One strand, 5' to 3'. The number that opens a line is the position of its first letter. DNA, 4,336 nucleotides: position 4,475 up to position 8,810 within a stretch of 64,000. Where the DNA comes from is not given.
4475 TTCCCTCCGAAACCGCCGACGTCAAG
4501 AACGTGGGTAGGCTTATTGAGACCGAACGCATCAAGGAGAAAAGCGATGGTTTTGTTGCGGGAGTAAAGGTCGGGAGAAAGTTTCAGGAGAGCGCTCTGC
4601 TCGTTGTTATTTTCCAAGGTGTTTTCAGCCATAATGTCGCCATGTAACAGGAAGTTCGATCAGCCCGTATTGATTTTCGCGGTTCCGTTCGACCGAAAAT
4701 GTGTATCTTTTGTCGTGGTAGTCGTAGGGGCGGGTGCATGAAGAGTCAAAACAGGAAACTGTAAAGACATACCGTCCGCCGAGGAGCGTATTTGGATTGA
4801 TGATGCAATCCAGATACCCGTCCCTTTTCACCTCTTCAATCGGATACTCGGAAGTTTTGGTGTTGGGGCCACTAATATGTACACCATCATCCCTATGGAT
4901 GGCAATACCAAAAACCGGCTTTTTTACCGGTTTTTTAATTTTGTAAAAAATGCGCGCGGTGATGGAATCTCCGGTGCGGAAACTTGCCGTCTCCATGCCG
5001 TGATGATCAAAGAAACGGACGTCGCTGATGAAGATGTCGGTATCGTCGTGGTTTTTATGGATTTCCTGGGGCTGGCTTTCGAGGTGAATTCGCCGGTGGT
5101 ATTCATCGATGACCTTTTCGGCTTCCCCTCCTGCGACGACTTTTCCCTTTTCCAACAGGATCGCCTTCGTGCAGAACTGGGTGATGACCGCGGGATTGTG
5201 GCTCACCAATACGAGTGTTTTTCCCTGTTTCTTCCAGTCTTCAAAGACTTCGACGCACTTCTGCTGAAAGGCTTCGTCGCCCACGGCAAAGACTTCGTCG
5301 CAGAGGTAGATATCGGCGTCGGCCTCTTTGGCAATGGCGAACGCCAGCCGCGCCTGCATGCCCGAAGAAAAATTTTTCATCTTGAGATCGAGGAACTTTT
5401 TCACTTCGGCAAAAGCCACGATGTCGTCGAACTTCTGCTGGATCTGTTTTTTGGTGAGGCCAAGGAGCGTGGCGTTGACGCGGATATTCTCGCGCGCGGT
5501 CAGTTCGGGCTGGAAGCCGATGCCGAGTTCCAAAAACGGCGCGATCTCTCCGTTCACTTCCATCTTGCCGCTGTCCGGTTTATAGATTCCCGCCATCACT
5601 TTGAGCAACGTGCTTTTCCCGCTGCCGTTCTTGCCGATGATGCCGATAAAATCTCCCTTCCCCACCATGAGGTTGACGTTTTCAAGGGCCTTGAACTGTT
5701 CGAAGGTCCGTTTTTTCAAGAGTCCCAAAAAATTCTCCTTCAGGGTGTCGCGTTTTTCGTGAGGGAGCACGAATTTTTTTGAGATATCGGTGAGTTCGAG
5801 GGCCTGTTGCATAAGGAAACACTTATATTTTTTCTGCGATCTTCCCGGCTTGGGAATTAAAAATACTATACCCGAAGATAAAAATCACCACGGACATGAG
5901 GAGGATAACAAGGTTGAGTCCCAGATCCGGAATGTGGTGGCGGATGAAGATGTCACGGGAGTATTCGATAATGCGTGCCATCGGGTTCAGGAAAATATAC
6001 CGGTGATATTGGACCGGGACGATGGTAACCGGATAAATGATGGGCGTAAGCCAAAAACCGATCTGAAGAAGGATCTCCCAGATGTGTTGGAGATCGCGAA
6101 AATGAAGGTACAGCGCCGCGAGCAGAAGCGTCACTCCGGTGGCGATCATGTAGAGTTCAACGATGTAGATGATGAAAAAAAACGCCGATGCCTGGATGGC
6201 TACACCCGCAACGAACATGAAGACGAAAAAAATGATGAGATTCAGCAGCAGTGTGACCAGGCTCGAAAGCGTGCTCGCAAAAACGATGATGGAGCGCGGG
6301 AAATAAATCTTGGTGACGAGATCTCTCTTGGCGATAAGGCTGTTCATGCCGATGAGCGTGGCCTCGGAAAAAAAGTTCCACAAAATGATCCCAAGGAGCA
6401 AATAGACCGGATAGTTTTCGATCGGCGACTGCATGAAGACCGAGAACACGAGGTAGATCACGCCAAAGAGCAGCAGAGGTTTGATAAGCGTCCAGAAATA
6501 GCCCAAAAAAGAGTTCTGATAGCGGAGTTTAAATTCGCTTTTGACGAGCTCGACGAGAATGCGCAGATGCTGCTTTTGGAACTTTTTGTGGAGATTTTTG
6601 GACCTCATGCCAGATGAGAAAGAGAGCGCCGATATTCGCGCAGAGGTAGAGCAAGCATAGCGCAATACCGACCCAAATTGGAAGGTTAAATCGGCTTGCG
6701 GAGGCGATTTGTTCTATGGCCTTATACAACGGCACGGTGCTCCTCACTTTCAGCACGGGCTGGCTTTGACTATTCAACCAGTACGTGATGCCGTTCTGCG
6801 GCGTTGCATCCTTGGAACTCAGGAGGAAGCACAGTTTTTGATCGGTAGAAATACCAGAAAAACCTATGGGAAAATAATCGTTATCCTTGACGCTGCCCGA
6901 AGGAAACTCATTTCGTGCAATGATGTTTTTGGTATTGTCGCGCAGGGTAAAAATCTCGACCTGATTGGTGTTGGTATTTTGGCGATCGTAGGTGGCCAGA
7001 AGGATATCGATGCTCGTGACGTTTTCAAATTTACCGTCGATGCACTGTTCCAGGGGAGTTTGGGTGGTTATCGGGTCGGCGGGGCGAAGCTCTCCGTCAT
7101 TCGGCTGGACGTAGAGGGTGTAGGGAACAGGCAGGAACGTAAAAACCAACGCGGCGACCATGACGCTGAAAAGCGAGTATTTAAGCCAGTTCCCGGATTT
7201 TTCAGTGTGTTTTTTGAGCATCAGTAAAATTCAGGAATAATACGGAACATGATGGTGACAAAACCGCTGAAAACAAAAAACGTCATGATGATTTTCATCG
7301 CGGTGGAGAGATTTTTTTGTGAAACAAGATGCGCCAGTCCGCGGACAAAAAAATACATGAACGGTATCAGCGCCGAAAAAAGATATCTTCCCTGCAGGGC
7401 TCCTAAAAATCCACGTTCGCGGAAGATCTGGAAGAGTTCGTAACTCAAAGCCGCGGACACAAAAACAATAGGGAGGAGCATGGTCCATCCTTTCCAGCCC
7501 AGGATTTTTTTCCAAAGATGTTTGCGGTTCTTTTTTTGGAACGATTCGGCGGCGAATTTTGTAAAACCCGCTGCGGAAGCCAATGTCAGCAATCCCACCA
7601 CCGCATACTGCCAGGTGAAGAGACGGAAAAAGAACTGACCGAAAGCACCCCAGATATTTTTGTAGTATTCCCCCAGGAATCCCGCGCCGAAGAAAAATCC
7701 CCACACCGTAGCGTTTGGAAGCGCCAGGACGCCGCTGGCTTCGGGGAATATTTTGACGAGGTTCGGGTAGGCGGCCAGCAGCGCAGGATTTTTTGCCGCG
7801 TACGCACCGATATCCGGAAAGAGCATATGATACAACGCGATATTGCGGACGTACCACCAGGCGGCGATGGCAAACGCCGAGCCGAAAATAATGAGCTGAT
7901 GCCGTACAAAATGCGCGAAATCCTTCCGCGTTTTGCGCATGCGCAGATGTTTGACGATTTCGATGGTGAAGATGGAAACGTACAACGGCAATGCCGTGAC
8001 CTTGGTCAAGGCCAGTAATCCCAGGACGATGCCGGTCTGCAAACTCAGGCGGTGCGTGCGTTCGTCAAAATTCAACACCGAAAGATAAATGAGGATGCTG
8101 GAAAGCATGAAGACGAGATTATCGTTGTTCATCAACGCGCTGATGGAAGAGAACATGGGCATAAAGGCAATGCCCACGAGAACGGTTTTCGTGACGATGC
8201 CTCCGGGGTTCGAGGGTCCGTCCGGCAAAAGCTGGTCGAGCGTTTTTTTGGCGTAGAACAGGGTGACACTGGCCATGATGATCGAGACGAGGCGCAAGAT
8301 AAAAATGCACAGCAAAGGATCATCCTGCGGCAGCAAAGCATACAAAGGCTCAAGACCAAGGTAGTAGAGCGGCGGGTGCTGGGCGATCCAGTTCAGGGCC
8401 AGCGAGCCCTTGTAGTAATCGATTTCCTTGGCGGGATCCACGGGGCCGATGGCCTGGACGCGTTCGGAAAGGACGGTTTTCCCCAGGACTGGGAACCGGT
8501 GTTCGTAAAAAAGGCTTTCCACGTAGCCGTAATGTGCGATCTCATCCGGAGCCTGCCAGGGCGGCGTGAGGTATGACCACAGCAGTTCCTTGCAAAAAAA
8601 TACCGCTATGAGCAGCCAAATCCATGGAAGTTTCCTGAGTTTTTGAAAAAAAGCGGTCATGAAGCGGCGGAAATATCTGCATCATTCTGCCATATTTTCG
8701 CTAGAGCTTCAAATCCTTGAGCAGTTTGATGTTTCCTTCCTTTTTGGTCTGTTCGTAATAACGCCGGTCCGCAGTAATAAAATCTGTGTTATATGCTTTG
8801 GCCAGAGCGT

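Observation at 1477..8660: ABC-transporter-dependent glycan operon whose terminator, coiled-coil ruler and polymerase are fused in one 1051-aa protein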

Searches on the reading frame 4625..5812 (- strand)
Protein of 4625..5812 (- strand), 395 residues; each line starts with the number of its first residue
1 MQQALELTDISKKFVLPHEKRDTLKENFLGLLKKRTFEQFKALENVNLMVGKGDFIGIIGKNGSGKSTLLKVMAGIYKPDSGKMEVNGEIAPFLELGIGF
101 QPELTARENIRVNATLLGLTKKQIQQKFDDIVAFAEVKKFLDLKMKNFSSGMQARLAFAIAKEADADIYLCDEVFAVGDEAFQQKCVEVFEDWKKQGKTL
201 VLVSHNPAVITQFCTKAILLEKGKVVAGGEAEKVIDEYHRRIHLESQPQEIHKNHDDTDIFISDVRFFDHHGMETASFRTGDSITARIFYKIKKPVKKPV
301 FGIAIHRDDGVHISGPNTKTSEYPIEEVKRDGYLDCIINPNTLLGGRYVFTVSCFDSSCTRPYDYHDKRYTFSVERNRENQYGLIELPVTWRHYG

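Call 4: search_protein_families(library=pfam, proteins=[window:4625-5812:-], max_evalue=0.01)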
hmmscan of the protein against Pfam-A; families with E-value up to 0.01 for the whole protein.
window:4625-5812:- (395 aa): 7 families
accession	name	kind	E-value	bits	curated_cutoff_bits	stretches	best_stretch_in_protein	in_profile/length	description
PF14524.12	Wzt_C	-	2.4e-24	86.4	30.4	1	260-386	10-142/143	Wzt C-terminal domain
PF00005.33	ABC_tran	-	6.4e-21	75.8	25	1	43-175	1-136/137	ABC transporter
PF02463.25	SMC_N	-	5.3e-06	26.5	40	1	33-71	3-42/220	RecF/RecN/SMC N terminal domain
PF13175.12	AAA_15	-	2.6e-05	24.5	32.1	1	40-194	11-163/374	AAA ATPase domain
PF13304.12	AAA_21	-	0.0003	21.4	27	1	56-76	2-22/304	AAA domain, putative AbiEii toxin, Type IV TA system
PF13555.12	AAA_29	-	0.0013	18.9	27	1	55-81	24-50/61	P-loop containing region of AAA domain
PF13476.12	AAA_23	-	0.0016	19.6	27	1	39-75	6-41/201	AAA domain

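Call 8: search_protein_families(library=ncbifam, proteins=[window:4625-5812:-], max_evalue=0.01)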
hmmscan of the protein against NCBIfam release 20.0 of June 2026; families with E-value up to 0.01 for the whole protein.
window:4625-5812:- (395 aa): 191 families (the best 25 are shown)
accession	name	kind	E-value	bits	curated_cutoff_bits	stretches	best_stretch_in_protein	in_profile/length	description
NF010065.0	PRK13545.1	equivalog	5.1e-56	190.5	538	1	4-241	4-237/549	teichoic acids export protein ATP-binding subunit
NF050108.1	galactan_ABC_ATP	equivalog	4.6e-53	179.9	400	1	37-240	39-242/244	galactan export ABC transporter ATP-binding subunit Wzt/RfbE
NF010066.0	PRK13546.1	equivalog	3.7e-51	174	320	1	1-242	1-238/264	teichoic acids export ABC transporter ATP-binding subunit TagH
TIGR01188.1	drrA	subfamily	2e-31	109.4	312.45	1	36-256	2-232/302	daunorubicin resistance ABC transporter, ATP-binding protein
TIGR04521.1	ECF_ATPase_2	equivalog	9.5e-29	100.3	330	2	34-89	12-67/279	energy-coupling factor transporter ATPase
TIGR00968.1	3a0106s01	subfamily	3.5e-25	88.9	342.75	1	34-238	7-222/237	sulfate ABC transporter ATP-binding protein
TIGR03740.1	galliderm_ABC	subfamily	3.8e-25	88.9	309.75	1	35-229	8-206/223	lantibiotic protection ABC transporter ATP-binding subunit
NF010060.0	PRK13537.1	equivalog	1.3e-24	86.7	521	1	36-237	24-236/314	nodulation factor ABC transporter ATP-binding protein NodI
TIGR03375.1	type_I_sec_LssB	subfamily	2.3e-24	85.7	693.1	2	39-88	479-528/696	type I secretion system permease/ATPase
NF000355.4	ribo_prot_ABC_F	equivalog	2.9e-24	85.8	380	1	36-225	11-192/499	ribosomal protection-like ABC-F family protein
TIGR04520.1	ECF_ATPase_1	equivalog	3.4e-24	85.7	315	2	38-88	13-63/269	energy-coupling factor transporter ATPase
TIGR02673.1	FtsE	equivalog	5.8e-24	85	264.85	1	38-224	13-214/214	cell division ATP-binding protein FtsE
NF010068.0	PRK13548.1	equivalog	6.6e-24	84.4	261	2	105-237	95-233/261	heme ABC transporter ATP-binding protein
NF040933.2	ABC_arch_GlcV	equivalog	7.9e-24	84.2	450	1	38-237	17-232/357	glucose ABC transporter ATP-binding protein GlcV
TIGR03608.1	L_ocin_972_ABC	subfamily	2e-23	82.9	254.85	1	35-212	6-199/206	putative bacteriocin export ABC transporter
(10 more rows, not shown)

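Call 40: search_solved_structures(query=window:4625-5812:-, max_evalue=1e-10, show_alignments=1)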
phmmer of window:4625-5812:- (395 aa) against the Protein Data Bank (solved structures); distinct sequences matched with E-value up to 1e-10: 233 (the best 60 are shown).
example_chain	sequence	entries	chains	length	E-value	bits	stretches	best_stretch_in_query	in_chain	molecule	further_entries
8dku_A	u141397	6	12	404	4.2e-66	226.8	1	6-390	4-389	ABC transporter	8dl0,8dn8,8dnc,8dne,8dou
7k2t_A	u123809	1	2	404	1e-65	225.6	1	6-390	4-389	ABC transporter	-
6amx_A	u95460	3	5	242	5.3e-56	193.6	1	7-240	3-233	ABC transporter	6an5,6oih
6m96_A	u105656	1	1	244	9.5e-56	192.8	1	6-240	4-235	ABC transporter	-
6jbh_A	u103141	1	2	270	3.1e-52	181.2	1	3-241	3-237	TarH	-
7dd0_A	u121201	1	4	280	1.1e-48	169.5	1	7-242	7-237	Teichoic acids export ATP-binding protein TagH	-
9cfl_B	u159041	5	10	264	2e-44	155.5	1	5-242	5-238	Teichoic acids export ATP-binding protein TagH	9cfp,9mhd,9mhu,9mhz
9qfx_C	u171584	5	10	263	4.3e-40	141.2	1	39-239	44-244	ABC transporter ATP-binding protein | Probable o-antigen/lipopolysaccharide transport ATP-binding protein ABC transporter RfbE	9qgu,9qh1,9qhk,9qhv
9qhw_C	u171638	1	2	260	4.4e-40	141.2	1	39-239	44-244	ABC transporter ATP-binding protein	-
9qhj_C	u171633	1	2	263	1.1e-39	139.9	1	39-239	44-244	Probable o-antigen/lipopolysaccharide transport ATP-binding protein ABC transporter RfbE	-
9qhx_C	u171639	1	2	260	1.1e-39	139.8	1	39-239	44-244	ABC transporter ATP-binding protein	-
8tsi_A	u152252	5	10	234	4.3e-35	124.8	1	44-243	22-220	ABC transporter ATP-binding protein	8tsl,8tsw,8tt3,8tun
8tsh_A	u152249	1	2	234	1.1e-34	123.4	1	44-243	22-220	ABC transporter ATP-binding protein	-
8s7v_K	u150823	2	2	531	6e-24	88.1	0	89-243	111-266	Glycine betaine/carnitine/choline transport ATP-binding protein OpuCA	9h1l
1oxs_C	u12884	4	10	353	1.4e-21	80.3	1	40-237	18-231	ABC transporter, ATP binding protein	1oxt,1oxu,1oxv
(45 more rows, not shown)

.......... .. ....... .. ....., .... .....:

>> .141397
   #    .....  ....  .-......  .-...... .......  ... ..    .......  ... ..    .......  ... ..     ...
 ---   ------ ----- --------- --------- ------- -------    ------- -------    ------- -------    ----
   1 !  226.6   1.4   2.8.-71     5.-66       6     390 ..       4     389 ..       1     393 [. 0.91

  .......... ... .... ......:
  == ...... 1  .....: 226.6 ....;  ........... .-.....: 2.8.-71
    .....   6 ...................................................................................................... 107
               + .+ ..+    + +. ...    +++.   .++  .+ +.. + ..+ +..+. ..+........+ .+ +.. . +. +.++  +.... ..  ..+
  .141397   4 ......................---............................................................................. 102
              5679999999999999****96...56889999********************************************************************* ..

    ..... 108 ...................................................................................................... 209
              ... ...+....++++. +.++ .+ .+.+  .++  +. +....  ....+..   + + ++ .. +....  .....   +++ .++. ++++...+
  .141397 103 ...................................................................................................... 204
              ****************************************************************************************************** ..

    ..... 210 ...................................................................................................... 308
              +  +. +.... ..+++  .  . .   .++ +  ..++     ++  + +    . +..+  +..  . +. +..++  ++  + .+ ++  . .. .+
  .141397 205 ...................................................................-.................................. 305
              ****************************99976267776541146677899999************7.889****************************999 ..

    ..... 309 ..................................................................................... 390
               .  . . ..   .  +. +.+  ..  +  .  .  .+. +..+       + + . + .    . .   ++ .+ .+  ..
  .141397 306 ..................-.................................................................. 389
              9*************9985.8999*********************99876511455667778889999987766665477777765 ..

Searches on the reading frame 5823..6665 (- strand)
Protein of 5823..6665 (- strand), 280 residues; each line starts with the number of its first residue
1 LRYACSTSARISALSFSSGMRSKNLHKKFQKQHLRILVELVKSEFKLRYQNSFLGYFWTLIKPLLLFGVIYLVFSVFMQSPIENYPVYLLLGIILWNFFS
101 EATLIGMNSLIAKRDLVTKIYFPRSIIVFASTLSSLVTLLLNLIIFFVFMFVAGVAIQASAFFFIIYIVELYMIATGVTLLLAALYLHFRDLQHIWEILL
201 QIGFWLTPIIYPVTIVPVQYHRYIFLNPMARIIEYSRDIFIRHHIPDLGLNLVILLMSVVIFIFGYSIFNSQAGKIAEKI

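Call 4: search_protein_families(library=pfam, proteins=[window:5823-6665:-], max_evalue=0.01)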
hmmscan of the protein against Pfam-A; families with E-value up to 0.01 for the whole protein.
window:5823-6665:- (280 aa): 1 family
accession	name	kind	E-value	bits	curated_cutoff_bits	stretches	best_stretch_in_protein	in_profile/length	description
PF01061.29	ABC2_membrane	-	3.5e-17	63.1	26.9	1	40-240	6-210/211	ABC-2 type transporter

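Call 8: search_protein_families(library=ncbifam, proteins=[window:5823-6665:-], max_evalue=0.01)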
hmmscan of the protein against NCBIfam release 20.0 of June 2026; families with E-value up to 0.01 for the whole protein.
window:5823-6665:- (280 aa): 2 families
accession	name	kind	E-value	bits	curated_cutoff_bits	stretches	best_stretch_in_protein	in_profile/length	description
NF050109.1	galactan_ABC_perm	equivalog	4.7e-20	72.2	380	1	23-260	12-252/272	galactan export ABC transporter permease subunit Wzm/RfbD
NF050053.1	CapPschTportKpsM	equivalog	1.2e-08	35.2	300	1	36-267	4-245/257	capsule polysaccharide transporter KpsM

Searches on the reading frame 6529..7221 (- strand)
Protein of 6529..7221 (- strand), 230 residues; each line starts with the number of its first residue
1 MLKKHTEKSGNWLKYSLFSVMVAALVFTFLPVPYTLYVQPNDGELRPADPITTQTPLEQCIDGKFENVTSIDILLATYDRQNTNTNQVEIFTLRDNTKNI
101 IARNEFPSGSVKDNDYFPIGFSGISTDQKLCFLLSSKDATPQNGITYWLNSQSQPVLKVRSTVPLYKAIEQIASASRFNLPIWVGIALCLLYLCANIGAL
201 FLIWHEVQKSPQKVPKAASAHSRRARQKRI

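Call 4: search_protein_families(library=pfam, proteins=[window:6529-7221:-], max_evalue=0.01)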
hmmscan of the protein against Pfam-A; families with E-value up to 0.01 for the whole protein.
window:6529-7221:- (230 aa): 0 families

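Call 8: search_protein_families(library=ncbifam, proteins=[window:6529-7221:-], max_evalue=0.01)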
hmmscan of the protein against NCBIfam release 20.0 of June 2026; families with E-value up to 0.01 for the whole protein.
window:6529-7221:- (230 aa): 0 families

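Call 48: find_homologous_proteins(query=window:6529-7221:-, max_evalue=0.001)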
Query window:6529-7221:- (230 aa): 14 proteins with E <= 0.001 among 203 candidates.
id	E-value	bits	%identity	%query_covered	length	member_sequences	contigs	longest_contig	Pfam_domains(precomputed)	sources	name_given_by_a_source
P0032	2.5e-151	519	100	100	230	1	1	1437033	-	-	-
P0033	3.6e-87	309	61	100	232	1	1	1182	-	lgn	-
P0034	2.2e-82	294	59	96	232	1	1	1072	-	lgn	-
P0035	3.4e-82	293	59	98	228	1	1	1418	-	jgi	jgi:hypothetical protein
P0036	9.8e-82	292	68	87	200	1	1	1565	-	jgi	jgi:hypothetical protein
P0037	4.6e-81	289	64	87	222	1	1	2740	-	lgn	-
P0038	8.6e-81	288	63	87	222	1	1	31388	-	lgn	-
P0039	1.4e-80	288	63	90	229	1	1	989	-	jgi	jgi:hypothetical protein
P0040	7.4e-78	279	53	100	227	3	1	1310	-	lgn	-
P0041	7.8e-78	279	58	100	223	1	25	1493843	-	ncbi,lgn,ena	-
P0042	2.2e-77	277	60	91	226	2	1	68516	-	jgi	-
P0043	5.5e-77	276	59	92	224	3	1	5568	-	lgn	-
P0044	5.8e-76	273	58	91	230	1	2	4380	-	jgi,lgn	jgi:hypothetical protein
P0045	2.2e-55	205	48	90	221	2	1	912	-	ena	-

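Call 56: predict_structure(alignment_id=A2)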
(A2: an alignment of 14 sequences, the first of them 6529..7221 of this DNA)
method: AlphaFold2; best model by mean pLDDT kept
length: 230 residues; sequences in the alignment: 14
mean_pLDDT: 78.1   pTM: 0.64
mean pLDDT of the five models: 78.1, 77.3, 76.5, 73.9, 71.0
residues with pLDDT >= 90: 65; 70-90: 113; 50-70: 21; < 50: 31
segments of 3 or more residues with pLDDT < 50: 1-7, 209-230
pLDDT, mean of each block of 10 residues (from residue 1): 45 76 84 84 89 92 86 88 90 88 92 89 85 93 90 91 79 55 75 78 58 41 45
secondary structure, 60 per line:
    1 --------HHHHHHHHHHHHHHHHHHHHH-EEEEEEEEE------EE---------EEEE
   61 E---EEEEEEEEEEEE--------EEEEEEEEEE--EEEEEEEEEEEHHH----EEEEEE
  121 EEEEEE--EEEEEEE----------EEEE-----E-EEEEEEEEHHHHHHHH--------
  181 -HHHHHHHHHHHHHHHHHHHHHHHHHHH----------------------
elements in order: H9-29 E31-39 E57-61 E65-76 E85-94 E97-107 E115-126 E129-135 E146-149 E157-164 H165-172 H182-208

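Call 60: fold_search(model_id=the predicted structure, library=pdb)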
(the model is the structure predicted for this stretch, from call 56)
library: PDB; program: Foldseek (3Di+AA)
matches with E <= 10: 1709; with E <= 0.001: 9
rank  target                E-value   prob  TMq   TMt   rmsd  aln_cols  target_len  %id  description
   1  9e7m_Ja               2.4e-04  1.00  0.26  0.09  12.9       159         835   12  In situ cryoEM structure of bacteriophage Ur-lambda tail tip complex (released 2025-11-05)
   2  9euj_G                2.7e-04  1.00  0.43  0.13   8.9       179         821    9  Cryo-EM structure of Staphylococcus aureus bacteriophage phi812 baseplate in the post-contraction state - sheath initi (released 2025-04-09)
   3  9eui_Q                3.4e-04  1.00  0.43  0.12  14.4       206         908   10  Cryo-EM structure of Staphylococcus aureus bacteriophage phi812 baseplate in the post-contraction state - complete (released 2025-04-09)
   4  6sf2_F                3.4e-04  1.00  0.32  0.44   6.1       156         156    9  Ternary complex of human bone morphogenetic protein 9 (BMP9) growth factor domain, its prodomain and extracellular dom (released 2020-04-08)
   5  8xcg_J                3.8e-04  0.99  0.26  0.12  13.4       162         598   12  Tail tip complex of bacteriophage lambda in the open state (released 2024-05-01)
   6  2cdp_D                5.0e-04  1.00  0.30  0.48   8.7       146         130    7  Structure of a CBM6 in complex with neoagarohexaose (released 2006-02-08)
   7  2cdo_A                6.6e-04  1.00  0.33  0.49   5.7       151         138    7  structure of agarase carbohydrate binding module in complex with neoagarohexaose (released 2006-02-16)
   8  4jdo_D                7.3e-04  1.00  0.28  0.29   7.6       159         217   10  Secreted chlamydial protein pgp3, coiled-coil deletion (released 2013-06-05)
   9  2cdo_B                8.2e-04  1.00  0.33  0.50   7.6       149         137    8  structure of agarase carbohydrate binding module in complex with neoagarohexaose (released 2006-02-16)
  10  2cdp_A                1.1e-03  1.00  0.33  0.49   5.7       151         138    7  Structure of a CBM6 in complex with neoagarohexaose (released 2006-02-08)
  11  2cdo_C                1.2e-03  1.00  0.34  0.52   8.1       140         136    8  structure of agarase carbohydrate binding module in complex with neoagarohexaose (released 2006-02-16)
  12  2cdp_B                1.6e-03  1.00  0.35  0.55   5.6       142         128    8  Structure of a CBM6 in complex with neoagarohexaose (released 2006-02-08)
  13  1gmm                  1.6e-03  1.00  0.29  0.46   8.6       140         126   10  Carbohydrate binding module CBM6 from xylanase U Clostridium thermocellum (released 2001-11-28)
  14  8yzo                  1.7e-03  0.99  0.26  0.13  13.9       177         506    8  Crystal structural analysis of PaL mutant L297M (released 2024-04-17)
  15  9dxb_A                1.7e-03  0.33  0.13  0.13  22.0       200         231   10  Crystal structure of cobalt-incorporated human 2-aminoethanethiol (aka cysteamine) dioxygenase (ADO) variant C18S/C239 (released 2025-06-04)
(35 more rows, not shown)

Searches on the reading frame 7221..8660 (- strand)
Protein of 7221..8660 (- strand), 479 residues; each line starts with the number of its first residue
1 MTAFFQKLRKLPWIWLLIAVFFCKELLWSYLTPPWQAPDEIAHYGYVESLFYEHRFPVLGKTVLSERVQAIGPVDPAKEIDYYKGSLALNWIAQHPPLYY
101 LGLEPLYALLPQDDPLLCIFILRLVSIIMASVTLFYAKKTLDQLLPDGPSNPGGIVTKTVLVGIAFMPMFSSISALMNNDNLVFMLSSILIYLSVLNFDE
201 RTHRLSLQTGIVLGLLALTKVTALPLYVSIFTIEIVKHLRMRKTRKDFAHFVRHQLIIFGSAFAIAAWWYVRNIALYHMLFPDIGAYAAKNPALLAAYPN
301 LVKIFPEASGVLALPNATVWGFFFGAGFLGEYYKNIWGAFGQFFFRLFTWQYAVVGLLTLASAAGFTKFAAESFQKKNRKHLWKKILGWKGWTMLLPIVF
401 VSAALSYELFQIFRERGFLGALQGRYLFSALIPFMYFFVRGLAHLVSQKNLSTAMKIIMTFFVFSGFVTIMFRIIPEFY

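Call 4: search_protein_families(library=pfam, proteins=[window:7221-8660:-], max_evalue=0.01)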
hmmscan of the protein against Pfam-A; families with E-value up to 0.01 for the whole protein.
window:7221-8660:- (479 aa): 1 family
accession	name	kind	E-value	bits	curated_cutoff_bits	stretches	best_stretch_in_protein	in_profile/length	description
PF13231.12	PMT_2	-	4.6e-07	30.6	26.1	1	120-252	22-146/160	Dolichyl-phosphate-mannose-protein mannosyltransferase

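Call 8: search_protein_families(library=ncbifam, proteins=[window:7221-8660:-], max_evalue=0.01)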
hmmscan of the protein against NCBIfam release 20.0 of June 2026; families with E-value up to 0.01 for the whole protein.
window:7221-8660:- (479 aa): 0 families

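Call 41: search_solved_structures(query=window:7221-8660:-, max_evalue=1)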
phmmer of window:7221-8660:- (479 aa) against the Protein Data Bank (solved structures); distinct sequences matched with E-value up to 1: 0.
